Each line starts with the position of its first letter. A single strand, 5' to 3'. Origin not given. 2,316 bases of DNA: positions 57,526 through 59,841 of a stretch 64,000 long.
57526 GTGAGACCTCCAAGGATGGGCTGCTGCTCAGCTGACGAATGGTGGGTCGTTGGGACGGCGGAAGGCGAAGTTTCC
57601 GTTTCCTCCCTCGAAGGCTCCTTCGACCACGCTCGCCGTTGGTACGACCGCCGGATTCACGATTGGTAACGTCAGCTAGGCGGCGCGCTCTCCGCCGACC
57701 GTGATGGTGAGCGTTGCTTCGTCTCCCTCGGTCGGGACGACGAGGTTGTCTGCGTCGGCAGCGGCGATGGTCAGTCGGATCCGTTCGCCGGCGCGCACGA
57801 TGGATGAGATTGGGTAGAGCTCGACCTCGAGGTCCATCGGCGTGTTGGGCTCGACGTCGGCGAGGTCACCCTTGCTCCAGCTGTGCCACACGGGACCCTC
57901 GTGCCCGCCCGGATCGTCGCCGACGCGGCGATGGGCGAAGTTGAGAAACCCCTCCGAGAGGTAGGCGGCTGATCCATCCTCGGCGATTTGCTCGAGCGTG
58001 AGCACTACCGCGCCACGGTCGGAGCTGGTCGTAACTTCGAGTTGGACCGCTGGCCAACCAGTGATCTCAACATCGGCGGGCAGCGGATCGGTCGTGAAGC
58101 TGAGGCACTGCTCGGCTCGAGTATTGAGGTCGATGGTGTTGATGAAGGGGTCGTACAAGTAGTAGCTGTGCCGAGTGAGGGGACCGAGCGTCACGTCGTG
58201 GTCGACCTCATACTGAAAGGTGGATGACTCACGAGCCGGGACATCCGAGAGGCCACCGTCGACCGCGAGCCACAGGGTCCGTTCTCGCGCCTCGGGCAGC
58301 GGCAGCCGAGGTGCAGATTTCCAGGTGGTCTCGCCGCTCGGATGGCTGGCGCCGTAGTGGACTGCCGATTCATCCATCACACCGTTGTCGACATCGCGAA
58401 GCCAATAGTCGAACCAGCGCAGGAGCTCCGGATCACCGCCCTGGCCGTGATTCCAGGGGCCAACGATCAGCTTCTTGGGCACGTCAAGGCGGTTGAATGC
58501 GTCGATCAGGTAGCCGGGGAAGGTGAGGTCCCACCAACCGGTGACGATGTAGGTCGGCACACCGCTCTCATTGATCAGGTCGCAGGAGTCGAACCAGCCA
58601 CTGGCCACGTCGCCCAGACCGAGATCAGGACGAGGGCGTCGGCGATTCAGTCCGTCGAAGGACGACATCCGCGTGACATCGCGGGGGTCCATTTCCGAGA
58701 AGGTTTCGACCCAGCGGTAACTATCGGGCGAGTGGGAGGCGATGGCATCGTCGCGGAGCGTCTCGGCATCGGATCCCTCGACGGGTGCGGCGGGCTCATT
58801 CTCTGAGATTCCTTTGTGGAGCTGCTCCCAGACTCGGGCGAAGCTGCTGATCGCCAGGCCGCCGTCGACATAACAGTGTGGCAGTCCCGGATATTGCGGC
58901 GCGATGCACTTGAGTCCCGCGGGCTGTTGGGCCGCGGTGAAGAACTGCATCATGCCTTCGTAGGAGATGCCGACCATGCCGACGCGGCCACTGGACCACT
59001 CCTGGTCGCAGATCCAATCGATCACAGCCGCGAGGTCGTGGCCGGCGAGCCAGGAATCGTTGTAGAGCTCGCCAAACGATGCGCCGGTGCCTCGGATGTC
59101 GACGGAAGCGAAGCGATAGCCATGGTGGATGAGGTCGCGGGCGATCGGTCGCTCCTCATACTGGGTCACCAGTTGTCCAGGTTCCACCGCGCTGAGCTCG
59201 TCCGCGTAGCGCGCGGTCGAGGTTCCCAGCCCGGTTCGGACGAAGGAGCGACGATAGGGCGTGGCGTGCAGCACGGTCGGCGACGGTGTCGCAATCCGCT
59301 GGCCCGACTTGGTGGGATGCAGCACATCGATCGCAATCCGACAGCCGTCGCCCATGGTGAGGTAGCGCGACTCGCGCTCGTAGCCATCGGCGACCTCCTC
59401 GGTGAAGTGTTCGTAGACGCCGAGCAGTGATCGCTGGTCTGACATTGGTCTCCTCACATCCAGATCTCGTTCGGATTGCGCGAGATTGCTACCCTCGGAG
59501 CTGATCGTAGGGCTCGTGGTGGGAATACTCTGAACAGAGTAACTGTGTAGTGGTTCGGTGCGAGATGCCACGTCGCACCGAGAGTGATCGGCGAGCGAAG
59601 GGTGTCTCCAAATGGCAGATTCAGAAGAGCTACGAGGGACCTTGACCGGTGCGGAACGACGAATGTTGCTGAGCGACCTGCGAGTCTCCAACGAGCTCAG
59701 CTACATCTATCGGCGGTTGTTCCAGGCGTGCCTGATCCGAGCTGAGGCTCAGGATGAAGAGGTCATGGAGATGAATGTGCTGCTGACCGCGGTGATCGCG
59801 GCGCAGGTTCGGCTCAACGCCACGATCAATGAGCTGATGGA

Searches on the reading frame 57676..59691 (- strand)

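Call 58: search_protein_families(library=pfam, proteins=[window:57676-59691:-], max_evalue=0.00001)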
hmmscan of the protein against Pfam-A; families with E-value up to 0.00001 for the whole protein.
window:57676-59691:- (671 aa): 2 families
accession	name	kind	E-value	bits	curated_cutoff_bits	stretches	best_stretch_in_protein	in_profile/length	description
PF02129.25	Peptidase_S15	-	6.6e-43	147.7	23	1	115-417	1-262/262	X-Pro dipeptidyl-peptidase (S15 family)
PF08530.16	PepX_C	-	2.2e-26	93.5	22.5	1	436-661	1-195/217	X-Pro dipeptidyl-peptidase C-terminal non-catalytic domain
